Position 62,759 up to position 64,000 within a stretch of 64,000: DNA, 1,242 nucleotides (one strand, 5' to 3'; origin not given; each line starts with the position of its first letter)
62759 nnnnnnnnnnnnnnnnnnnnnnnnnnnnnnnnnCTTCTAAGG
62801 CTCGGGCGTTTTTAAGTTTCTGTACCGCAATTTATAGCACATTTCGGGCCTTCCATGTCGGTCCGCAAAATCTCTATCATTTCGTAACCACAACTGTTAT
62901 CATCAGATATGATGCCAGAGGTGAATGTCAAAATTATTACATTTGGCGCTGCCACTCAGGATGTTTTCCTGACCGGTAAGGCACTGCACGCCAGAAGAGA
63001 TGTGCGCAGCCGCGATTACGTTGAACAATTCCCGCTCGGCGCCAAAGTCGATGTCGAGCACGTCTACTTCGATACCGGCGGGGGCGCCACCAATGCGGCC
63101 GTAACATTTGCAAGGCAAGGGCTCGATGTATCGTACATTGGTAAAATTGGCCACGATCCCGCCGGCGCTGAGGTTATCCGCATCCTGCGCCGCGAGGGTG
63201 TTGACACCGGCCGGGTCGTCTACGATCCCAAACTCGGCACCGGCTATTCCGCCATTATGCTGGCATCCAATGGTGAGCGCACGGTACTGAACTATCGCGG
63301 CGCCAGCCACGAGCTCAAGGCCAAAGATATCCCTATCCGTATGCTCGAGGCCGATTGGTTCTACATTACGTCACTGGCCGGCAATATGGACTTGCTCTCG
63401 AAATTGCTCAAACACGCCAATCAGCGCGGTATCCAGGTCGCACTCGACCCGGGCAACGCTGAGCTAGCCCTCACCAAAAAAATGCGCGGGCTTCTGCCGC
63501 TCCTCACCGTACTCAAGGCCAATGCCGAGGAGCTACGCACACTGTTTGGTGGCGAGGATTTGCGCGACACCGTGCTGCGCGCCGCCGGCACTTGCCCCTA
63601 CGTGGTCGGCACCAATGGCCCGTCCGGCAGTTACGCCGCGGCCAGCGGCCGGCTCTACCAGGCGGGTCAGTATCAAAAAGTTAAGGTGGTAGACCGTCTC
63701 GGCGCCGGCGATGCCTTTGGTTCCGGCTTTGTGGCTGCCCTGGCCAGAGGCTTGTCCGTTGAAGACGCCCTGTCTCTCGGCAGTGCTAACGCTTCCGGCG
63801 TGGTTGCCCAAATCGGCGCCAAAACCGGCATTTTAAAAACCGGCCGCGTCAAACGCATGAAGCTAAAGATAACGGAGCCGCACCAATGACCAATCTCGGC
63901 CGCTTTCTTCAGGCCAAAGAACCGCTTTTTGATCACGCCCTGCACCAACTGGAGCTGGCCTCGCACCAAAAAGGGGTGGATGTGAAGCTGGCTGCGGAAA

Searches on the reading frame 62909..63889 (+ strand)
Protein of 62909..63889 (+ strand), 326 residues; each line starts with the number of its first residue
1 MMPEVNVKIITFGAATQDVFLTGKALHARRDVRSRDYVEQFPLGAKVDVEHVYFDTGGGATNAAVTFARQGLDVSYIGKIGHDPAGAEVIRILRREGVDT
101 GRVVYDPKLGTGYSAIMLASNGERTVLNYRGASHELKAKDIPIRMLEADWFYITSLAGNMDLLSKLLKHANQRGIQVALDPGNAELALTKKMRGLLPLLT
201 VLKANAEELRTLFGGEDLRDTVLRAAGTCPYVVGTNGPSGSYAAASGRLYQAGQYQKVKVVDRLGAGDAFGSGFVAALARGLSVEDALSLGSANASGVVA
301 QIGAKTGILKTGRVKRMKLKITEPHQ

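Call 17: search_protein_families(library=pfam, proteins=[window:62909-63889:+], max_evalue=0.001)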
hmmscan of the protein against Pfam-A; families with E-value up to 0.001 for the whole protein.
window:62909-63889:+ (326 aa): 1 family
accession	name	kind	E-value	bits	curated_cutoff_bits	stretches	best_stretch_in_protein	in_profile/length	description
PF00294.29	PfkB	-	3.3e-47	161.7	25.8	1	38-307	18-298/302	pfkB family carbohydrate kinase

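Call 91: find_encoding_contigs(protein=window:62909-63889:+, flank=10000, max_places=2)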
Protein window:62909-63889:+ (326 aa): no gene with exactly this product is on record in the collection.
